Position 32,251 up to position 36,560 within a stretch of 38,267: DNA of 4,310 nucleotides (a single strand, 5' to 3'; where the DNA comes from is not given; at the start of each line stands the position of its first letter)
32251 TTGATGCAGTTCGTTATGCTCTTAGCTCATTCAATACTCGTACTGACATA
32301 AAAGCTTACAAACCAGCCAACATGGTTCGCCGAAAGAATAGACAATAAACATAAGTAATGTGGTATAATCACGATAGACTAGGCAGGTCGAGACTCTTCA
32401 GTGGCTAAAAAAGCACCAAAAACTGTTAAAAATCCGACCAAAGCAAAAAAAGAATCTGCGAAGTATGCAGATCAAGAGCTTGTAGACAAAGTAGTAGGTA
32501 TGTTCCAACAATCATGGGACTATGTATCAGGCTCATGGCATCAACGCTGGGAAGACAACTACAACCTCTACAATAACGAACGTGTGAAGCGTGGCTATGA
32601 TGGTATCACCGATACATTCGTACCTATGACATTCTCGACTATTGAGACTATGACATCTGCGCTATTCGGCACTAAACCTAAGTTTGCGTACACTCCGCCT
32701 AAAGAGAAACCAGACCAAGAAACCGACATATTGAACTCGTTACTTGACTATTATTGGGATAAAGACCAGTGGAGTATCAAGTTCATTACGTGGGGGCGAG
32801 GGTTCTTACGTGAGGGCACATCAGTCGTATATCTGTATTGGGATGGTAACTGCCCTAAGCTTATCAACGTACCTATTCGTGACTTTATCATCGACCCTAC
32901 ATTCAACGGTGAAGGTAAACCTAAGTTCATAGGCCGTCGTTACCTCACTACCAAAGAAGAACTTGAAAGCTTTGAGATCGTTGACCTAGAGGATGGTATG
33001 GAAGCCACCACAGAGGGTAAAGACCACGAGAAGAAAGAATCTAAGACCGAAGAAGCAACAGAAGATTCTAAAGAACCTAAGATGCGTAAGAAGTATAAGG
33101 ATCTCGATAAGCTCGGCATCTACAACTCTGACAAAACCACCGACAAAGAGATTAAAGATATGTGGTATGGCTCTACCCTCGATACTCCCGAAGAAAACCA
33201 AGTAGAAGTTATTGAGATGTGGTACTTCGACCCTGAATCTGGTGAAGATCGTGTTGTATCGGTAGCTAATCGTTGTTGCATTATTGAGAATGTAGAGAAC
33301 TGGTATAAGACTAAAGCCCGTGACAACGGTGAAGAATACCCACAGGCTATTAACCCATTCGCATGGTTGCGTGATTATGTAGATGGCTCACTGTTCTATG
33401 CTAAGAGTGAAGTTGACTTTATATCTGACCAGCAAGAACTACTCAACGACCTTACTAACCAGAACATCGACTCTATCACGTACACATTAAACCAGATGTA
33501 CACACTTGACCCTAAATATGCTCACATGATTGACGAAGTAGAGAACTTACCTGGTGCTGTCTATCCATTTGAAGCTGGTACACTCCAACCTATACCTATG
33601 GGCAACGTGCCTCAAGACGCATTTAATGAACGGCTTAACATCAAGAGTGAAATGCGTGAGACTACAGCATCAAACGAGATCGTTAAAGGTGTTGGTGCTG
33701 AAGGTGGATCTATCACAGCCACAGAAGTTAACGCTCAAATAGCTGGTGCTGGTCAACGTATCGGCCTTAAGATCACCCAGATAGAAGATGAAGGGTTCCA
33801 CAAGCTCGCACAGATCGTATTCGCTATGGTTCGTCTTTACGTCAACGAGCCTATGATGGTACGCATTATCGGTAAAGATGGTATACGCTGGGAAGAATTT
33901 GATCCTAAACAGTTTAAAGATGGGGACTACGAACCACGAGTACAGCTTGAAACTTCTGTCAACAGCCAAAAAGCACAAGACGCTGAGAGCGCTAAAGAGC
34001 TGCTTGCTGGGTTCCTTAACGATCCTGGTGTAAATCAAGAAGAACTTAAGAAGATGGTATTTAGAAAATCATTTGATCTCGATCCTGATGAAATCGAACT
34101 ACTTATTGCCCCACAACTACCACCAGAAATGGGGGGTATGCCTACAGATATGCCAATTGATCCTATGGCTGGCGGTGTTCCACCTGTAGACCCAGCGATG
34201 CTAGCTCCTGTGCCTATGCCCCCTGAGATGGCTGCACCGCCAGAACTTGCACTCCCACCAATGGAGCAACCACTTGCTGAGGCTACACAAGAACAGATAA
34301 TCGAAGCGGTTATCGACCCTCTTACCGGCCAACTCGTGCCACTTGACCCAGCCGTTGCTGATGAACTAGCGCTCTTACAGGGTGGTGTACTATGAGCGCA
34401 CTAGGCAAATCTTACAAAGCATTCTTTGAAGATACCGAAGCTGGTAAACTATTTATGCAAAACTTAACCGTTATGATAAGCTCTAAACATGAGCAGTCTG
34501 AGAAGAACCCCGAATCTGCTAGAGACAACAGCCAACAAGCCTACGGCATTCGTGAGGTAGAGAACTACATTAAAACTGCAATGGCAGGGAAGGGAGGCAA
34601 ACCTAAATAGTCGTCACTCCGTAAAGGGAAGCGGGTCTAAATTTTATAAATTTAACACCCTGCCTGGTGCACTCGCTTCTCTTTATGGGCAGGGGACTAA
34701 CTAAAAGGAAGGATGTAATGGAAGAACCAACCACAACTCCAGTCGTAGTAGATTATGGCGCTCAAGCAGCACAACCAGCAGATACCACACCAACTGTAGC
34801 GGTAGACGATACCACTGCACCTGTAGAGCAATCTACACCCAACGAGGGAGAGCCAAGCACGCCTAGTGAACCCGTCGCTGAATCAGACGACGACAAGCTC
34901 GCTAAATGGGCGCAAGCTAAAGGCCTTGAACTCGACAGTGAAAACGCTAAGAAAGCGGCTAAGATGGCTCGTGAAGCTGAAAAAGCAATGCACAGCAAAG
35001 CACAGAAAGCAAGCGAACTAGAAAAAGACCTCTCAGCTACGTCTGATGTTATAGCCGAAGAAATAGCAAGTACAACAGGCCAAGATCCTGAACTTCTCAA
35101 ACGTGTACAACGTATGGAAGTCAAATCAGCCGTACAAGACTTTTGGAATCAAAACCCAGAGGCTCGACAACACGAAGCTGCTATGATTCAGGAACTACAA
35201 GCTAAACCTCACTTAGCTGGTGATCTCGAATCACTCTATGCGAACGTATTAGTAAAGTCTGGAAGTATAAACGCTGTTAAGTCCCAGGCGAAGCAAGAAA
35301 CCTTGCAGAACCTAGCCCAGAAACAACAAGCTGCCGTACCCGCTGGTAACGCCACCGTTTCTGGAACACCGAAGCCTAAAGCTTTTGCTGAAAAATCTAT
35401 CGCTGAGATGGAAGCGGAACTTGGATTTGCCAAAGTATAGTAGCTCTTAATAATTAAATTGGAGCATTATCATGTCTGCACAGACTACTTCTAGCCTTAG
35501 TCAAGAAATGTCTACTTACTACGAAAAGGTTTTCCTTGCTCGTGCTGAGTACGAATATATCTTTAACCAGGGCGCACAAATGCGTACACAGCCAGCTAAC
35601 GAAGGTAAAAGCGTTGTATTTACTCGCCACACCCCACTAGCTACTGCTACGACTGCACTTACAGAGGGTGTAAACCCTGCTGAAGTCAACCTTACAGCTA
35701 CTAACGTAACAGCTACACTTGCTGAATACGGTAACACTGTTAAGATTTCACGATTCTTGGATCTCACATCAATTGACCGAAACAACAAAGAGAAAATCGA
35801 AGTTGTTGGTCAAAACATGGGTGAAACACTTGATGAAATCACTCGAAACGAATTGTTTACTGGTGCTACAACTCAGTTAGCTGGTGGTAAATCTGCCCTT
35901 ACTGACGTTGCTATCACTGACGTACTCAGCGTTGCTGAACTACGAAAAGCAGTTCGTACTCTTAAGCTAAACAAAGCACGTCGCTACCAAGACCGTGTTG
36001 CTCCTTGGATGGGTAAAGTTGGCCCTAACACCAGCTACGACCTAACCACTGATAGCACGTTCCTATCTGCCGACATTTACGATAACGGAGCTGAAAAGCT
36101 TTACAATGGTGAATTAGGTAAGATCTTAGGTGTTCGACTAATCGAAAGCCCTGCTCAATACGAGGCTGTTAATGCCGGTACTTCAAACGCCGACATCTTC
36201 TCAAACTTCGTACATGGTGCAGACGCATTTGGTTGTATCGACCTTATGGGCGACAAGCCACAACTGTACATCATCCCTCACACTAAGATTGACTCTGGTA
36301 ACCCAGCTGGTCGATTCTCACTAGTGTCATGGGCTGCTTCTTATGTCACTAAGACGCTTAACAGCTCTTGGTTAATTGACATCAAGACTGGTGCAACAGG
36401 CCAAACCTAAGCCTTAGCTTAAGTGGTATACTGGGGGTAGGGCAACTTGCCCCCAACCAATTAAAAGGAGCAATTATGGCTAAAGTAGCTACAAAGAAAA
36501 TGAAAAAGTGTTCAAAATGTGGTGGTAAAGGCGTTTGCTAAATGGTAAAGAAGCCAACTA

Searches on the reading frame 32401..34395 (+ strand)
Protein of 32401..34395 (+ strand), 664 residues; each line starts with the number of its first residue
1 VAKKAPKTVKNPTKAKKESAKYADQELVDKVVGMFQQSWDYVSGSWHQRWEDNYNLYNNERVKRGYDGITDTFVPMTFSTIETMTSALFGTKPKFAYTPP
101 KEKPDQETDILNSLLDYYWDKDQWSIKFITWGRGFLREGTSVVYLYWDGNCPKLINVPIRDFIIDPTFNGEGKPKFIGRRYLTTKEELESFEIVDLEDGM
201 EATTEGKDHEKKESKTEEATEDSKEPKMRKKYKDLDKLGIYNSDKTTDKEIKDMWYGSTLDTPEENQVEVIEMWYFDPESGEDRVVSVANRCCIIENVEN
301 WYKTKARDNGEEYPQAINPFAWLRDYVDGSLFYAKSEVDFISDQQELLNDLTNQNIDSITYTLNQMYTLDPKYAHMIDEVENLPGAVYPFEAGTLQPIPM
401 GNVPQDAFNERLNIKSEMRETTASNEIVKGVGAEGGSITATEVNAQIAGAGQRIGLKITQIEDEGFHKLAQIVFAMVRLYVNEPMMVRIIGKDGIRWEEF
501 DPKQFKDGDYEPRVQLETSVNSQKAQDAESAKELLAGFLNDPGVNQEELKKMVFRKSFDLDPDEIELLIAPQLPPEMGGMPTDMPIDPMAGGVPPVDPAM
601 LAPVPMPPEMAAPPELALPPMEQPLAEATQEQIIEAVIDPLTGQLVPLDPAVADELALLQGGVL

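Call 8: search_protein_families(library=phrogs, proteins=[window:32401-34395:+], max_evalue=0.001)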
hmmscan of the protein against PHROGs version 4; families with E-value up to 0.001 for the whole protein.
window:32401-34395:+ (664 aa): 3 families
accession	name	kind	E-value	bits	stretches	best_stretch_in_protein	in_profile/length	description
phrog_1216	-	head and packaging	1.1e-21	78.1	1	230-549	252-573/714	portal protein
phrog_332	-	connector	2.7e-21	76.6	1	44-550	26-483/560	head-tail adaptor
phrog_156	-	head and packaging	3.9e-14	53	1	30-543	14-535/681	portal protein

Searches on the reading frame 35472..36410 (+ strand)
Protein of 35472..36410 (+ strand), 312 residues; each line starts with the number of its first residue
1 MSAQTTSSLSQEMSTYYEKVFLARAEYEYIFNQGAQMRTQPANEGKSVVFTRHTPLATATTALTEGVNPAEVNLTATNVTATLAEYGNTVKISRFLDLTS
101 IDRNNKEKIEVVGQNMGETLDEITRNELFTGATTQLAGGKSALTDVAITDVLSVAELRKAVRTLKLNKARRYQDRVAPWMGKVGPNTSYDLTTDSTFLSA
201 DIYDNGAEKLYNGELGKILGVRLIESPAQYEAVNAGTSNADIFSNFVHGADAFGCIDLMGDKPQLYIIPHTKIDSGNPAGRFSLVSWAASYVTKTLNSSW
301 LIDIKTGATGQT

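Call 8: search_protein_families(library=phrogs, proteins=[window:35472-36410:+], max_evalue=0.001)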
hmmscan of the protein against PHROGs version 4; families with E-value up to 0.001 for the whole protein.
window:35472-36410:+ (312 aa): 1 family
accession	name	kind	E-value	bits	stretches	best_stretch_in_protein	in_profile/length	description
phrog_1357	-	head and packaging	6.7e-60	203.9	1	2-309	22-347/356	major head protein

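Call 9: search_dna_similar(query=window:35472-36410:+, collection=phages, mode=protein, max_rows=25)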
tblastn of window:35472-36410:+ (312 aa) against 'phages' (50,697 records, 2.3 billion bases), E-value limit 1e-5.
Records with a match: 55; places in all: 55; records where one place covers at least 80% of the query: 26.
Best place of each record, by identity: <60% 55.
By first word of the organism name: Streptomyces 26; Bacillus 13; Bacteriophage 10; Paenibacillus 2; Caudoviricetes 1; Stenotrophomonas 1; Pseudoalteromonas 1; Xanthomonas 1.
By host as written in the record: - 11; Streptomyces griseus ATCC 10137 10; Streptomyces scabiei RL-34 7; Bacillus megaterium 6; Bacillus megaterium Km 5; Streptomyces viridochromogenes DSM40736 4; Streptomyces lividans JI 1326 4; Bacillus megaterium strain Km Sp- 2; and 6 more.
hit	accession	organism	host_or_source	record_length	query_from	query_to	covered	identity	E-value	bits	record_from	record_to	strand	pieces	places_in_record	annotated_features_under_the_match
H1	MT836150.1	Bacteriophage sp.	human fecal samples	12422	9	309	96%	35.4%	9e-41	156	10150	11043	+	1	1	record has no annotation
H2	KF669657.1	Bacillus phage poppyseed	Bacillus megaterium Km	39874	7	309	97%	32.4%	3e-31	129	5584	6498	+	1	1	capsid protein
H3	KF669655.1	Bacillus phage Page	Bacillus megaterium Km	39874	7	309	97%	32.4%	3e-31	129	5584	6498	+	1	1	hypothetical protein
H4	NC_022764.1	Bacillus phage Page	Bacillus megaterium Km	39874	7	309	97%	32.4%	3e-31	129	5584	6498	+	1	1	major head protein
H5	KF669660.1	Bacillus phage Pony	Bacillus megaterium Km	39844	7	309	97%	31.4%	7e-31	127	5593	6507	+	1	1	hypothetical protein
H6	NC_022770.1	Bacillus phage Pony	Bacillus megaterium Km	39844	7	309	97%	31.4%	7e-31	127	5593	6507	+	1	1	major head protein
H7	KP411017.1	Bacillus phage Palmer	Bacillus megaterium strain Km Sp-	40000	7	309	97%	31.4%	7e-31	127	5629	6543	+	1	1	capsid protein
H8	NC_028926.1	Bacillus phage Palmer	Bacillus megaterium strain Km Sp-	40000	7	309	97%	31.4%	7e-31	127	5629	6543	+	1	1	major head protein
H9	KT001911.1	Bacillus phage Pavlov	Bacillus megaterium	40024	7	309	97%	31.4%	7e-31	127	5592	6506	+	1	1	hypothetical protein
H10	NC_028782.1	Bacillus phage Pavlov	Bacillus megaterium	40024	7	309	97%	31.4%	7e-31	127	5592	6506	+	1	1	major head protein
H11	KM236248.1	Bacillus phage Pookie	Bacillus megaterium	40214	7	309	97%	31.4%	7e-31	127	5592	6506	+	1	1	capsid protein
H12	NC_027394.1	Bacillus phage Pookie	Bacillus megaterium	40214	7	309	97%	31.4%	7e-31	127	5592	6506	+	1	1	major head protein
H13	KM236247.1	Bacillus phage Pascal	Bacillus megaterium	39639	7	309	97%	30.7%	1e-31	130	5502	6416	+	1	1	capsid protein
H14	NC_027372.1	Bacillus phage Pascal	Bacillus megaterium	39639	7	309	97%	30.7%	1e-31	130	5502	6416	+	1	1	major head protein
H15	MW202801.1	Caudoviricetes sp.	Manatee Spring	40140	1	294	94%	30.4%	2e-18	91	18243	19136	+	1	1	major capsid protein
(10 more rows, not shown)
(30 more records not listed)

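Call 16: find_related_loci(query=window:35472-36410:+, collection=viral_contigs, flank=10000)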
Query window:35472-36410:+ (312 aa) in viral_contigs; peptide patterns used: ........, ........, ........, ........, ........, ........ (x = any residue, [..] = any of these).
50 stretches matched a pattern; 26 encode a relative of the query (tblastn E <= 1e-3); 25 distinct loci.
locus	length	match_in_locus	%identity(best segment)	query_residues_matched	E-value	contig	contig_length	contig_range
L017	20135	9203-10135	92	1-311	0e+0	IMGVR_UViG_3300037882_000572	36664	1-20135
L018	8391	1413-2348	91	1-312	0e+0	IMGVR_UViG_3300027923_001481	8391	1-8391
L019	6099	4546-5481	88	1-312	0e+0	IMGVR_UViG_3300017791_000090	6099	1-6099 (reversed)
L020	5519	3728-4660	87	1-311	0e+0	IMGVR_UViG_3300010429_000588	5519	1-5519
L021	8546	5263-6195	87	1-311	0e+0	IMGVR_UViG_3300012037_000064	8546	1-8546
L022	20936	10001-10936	92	1-312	0e+0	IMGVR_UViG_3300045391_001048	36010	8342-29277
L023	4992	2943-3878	86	1-312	0e+0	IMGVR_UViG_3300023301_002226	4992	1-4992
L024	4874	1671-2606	86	1-312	0e+0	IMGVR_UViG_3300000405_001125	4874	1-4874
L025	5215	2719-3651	85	1-311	0e+0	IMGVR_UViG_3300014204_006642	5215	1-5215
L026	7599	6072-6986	83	1-309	1e-177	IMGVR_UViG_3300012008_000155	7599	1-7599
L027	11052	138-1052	82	1-309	2e-174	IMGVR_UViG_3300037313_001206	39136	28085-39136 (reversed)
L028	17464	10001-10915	82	1-309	2e-174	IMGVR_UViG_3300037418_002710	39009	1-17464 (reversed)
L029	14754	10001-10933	79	1-311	7e-171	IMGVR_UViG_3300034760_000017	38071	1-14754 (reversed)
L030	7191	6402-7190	87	1-263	8e-159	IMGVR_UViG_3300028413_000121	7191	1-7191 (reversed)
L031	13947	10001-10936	86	1-312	0e+0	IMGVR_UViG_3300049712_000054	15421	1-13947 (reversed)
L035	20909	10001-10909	70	1-309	4e-145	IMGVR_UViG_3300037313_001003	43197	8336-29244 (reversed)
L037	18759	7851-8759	67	1-309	8e-141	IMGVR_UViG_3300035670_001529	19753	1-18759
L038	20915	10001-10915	69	1-309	9e-139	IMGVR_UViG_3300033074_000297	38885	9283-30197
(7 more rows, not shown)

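Call 46: search_protein_families(library=pfam, proteins=[L027:3849-4886:+, L027:4886-5851:+, L027:5775-6392:+, L027:6417-7190:+, L027:7177-7809:+, L027:7822-8985:+, L035:13073-13762:+, L035:13893-15062:+, L017:17809-18210:+, L017:18155-18829:+], max_evalue=0.001)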
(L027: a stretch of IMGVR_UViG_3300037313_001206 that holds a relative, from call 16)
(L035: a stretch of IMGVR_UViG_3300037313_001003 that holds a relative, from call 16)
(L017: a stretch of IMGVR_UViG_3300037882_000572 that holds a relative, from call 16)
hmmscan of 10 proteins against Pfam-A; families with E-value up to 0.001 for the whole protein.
L027:3849-4886:+ (346 aa): 6 families
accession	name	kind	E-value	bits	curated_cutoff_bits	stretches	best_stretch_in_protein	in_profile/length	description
PF01370.27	Epimerase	-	9.7e-46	156.6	20.9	1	17-253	1-229/240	NAD dependent epimerase/dehydratase family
PF16363.11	GDP_Man_Dehyd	-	2.6e-42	145.9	27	1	18-333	1-331/332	GDP-mannose 4,6 dehydratase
PF04321.23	RmlD_sub_bind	-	2.1e-12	47.2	27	1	16-289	2-233/287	RmlD substrate binding domain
PF02719.21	Polysacc_synt_2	-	9.1e-11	41.9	20.2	1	17-223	1-195/293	Polysaccharide biosynthesis protein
PF07993.18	NAD_binding_4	-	1.2e-08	34.9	20.1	1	19-199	1-210/258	Male sterility protein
PF01073.25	3Beta_HSD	-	2.7e-08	33.6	22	1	19-176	2-156/280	3-beta hydroxysteroid dehydrogenase/isomerase family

L027:4886-5851:+ (322 aa): 6 families
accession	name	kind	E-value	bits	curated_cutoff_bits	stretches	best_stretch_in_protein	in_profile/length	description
PF01370.27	Epimerase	-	2.6e-37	128.9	20.9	1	6-217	3-232/240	NAD dependent epimerase/dehydratase family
PF16363.11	GDP_Man_Dehyd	-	4.3e-25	89.3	27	2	6-105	2-118/332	GDP-mannose 4,6 dehydratase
PF01073.25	3Beta_HSD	-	1.3e-10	41.3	22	1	6-211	2-230/280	3-beta hydroxysteroid dehydrogenase/isomerase family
PF02719.21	Polysacc_synt_2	-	4.8e-10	39.5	20.2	1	6-155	3-175/293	Polysaccharide biosynthesis protein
PF07993.18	NAD_binding_4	-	4.3e-07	29.8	20.1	0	6-24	1-19/258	Male sterility protein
PF13460.12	NAD_binding_10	-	2e-05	24.9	27.2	1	8-77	1-75/184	NAD(P)H-binding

L027:5775-6392:+ (206 aa): 0 families

L027:6417-7190:+ (258 aa): 0 families

L027:7177-7809:+ (211 aa): 0 families

L027:7822-8985:+ (388 aa): 0 families

L035:13073-13762:+ (230 aa): 1 family
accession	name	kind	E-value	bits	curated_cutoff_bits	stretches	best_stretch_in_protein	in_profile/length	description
PF00188.32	CAP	-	4e-16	60.4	21.1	1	66-171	2-104/117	Cysteine-rich secretory protein family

L035:13893-15062:+ (390 aa): 0 families

L017:17809-18210:+ (134 aa): 2 families
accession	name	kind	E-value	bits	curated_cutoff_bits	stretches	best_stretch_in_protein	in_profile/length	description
PF01467.32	CTP_transf_like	-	1e-17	65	21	1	5-131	1-133/133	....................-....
PF06574.18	FAD_syn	-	3.3e-05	24.2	27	1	3-63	8-76/158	FAD synthetase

L017:18155-18829:+ (225 aa): 1 family
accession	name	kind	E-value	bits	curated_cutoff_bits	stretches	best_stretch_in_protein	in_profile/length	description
PF00535.33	Glycos_transf_2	-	0.00019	21.8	23.3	1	27-174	6-145/168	Glycosyl transferase family 2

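Call 47: search_protein_families(library=pfam, proteins=[L037:13880-14824:+, L037:14803-15333:+, L037:15519-16730:+, L038:15555-16037:+, L038:16042-16959:+, L038:16941-17468:+], max_evalue=0.001)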
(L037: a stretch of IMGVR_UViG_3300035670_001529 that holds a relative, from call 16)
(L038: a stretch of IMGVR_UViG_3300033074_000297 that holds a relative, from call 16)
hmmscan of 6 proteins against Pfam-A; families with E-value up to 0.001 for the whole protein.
L037:13880-14824:+ (315 aa): 10 families
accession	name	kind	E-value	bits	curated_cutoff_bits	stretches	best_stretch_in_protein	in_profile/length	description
PF01370.27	Epimerase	-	9.6e-38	130.4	20.9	1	6-220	3-238/240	NAD dependent epimerase/dehydratase family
PF16363.11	GDP_Man_Dehyd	-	3.2e-23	83.1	27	2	6-104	2-117/332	GDP-mannose 4,6 dehydratase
PF01073.25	3Beta_HSD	-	3.8e-15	56.1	22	1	6-106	2-109/280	3-beta hydroxysteroid dehydrogenase/isomerase family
PF02719.21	Polysacc_synt_2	-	1.7e-10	41.1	20.2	1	6-271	3-274/293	Polysaccharide biosynthesis protein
PF07993.18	NAD_binding_4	-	2.3e-09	37.2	20.1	1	6-30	1-28/258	Male sterility protein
PF13460.12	NAD_binding_10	-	5.9e-08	33.2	27.2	1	8-78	1-73/184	NAD(P)H-binding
PF05368.20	NmrA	-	2.8e-05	24.3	27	1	2-77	3-84/298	NmrA-like family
PF04321.23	RmlD_sub_bind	-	4e-05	23.3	27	1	4-106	3-95/287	RmlD substrate binding domain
PF16252.10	DUF4908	-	0.00062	19.8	25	0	192-254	112-174/223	Domain of unknown function (DUF4908)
PF13450.12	NAD_binding_8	-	0.00074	20.2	21.9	0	9-36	3-30/68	NAD(P)-binding Rossmann-like domain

L037:14803-15333:+ (177 aa): 0 families

L037:15519-16730:+ (404 aa): 0 families

L038:15555-16037:+ (161 aa): 2 families
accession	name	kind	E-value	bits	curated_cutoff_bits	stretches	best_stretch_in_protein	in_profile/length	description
PF13392.12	HNH_3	-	0.00031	20.8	24.8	1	75-106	15-46/46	HNH endonuclease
PF05551.17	zf-His_Me_endon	-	0.00062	20.4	27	0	75-122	63-107/131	Zinc-binding loop region of homing endonuclease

L038:16042-16959:+ (306 aa): 6 families
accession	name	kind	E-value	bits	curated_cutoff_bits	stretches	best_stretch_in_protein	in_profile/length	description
PF01370.27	Epimerase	-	3.6e-37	128.5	20.9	2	119-220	138-233/240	NAD dependent epimerase/dehydratase family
PF16363.11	GDP_Man_Dehyd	-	5.7e-26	92.2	27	2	5-106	1-117/332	GDP-mannose 4,6 dehydratase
PF01073.25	3Beta_HSD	-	3.5e-13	49.7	22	1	5-108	1-109/280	3-beta hydroxysteroid dehydrogenase/isomerase family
PF02719.21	Polysacc_synt_2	-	2.2e-10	40.6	20.2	1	4-262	1-268/293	Polysaccharide biosynthesis protein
PF07993.18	NAD_binding_4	-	2.1e-05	24.3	20.1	0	6-25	1-20/258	Male sterility protein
PF13460.12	NAD_binding_10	-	5.2e-05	23.6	27.2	1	8-76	1-70/184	NAD(P)H-binding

L038:16941-17468:+ (176 aa): 0 families
